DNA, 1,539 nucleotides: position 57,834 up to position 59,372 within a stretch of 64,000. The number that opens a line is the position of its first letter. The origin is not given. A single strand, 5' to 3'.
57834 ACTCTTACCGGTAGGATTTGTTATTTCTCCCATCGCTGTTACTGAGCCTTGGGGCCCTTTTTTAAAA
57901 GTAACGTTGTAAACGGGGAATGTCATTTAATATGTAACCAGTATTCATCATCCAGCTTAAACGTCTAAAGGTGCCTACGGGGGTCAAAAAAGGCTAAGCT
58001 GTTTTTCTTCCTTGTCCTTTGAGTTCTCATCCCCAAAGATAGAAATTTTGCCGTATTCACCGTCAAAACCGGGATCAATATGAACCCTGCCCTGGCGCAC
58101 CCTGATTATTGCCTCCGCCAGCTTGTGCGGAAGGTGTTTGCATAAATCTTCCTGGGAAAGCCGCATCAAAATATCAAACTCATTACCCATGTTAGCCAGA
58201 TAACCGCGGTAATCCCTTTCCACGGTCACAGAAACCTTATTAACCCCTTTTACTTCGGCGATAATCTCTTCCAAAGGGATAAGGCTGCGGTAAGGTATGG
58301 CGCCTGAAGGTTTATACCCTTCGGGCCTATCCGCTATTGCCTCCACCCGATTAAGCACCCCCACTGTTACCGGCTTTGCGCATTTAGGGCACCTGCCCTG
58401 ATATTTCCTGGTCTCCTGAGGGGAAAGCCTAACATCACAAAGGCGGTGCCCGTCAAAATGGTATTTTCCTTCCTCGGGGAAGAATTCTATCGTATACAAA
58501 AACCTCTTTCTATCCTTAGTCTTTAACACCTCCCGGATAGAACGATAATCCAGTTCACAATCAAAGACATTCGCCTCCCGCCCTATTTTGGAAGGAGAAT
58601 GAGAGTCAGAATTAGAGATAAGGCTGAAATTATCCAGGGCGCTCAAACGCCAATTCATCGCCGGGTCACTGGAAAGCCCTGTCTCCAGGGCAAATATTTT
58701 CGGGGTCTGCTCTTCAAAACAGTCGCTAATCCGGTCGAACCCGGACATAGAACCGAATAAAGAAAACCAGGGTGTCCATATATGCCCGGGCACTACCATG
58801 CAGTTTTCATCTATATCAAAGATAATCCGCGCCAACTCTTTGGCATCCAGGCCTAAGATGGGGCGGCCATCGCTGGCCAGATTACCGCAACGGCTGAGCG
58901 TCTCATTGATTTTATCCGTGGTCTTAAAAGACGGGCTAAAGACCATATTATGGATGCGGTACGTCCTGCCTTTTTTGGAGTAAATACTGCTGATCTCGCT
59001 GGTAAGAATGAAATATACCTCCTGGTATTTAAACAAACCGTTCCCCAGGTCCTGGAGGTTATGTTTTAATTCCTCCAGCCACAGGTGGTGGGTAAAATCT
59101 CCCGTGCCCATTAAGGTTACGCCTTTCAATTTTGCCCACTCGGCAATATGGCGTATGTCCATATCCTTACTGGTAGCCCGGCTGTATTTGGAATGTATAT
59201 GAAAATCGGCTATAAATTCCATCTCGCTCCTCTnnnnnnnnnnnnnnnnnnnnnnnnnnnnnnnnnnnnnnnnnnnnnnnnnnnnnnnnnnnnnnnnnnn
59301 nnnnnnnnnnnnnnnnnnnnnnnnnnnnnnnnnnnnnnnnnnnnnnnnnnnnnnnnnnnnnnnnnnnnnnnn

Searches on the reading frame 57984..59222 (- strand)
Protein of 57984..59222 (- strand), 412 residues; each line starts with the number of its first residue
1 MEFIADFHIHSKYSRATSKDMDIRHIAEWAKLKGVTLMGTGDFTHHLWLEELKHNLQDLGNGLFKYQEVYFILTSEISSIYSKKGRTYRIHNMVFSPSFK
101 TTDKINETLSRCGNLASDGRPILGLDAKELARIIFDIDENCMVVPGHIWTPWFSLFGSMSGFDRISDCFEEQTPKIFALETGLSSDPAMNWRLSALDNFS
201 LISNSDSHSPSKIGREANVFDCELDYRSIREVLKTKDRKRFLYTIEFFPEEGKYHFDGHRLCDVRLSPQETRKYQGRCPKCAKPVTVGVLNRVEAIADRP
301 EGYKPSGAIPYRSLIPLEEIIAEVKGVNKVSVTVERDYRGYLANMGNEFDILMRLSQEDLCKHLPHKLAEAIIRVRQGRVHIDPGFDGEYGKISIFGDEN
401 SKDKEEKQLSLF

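Call 23: find_encoding_contigs(protein=window:57984-59222:-, flank=10000, max_places=6)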
Protein window:57984-59222:- (412 aa): 2 contigs read that carry it; 1 place shown.
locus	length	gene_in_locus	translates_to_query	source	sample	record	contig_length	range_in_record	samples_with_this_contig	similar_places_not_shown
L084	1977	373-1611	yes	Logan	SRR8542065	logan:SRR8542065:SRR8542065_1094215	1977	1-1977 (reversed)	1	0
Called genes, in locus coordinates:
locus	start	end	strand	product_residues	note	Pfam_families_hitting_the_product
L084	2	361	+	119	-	?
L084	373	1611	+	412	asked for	PF27218:MJ0043_C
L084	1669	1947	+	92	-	-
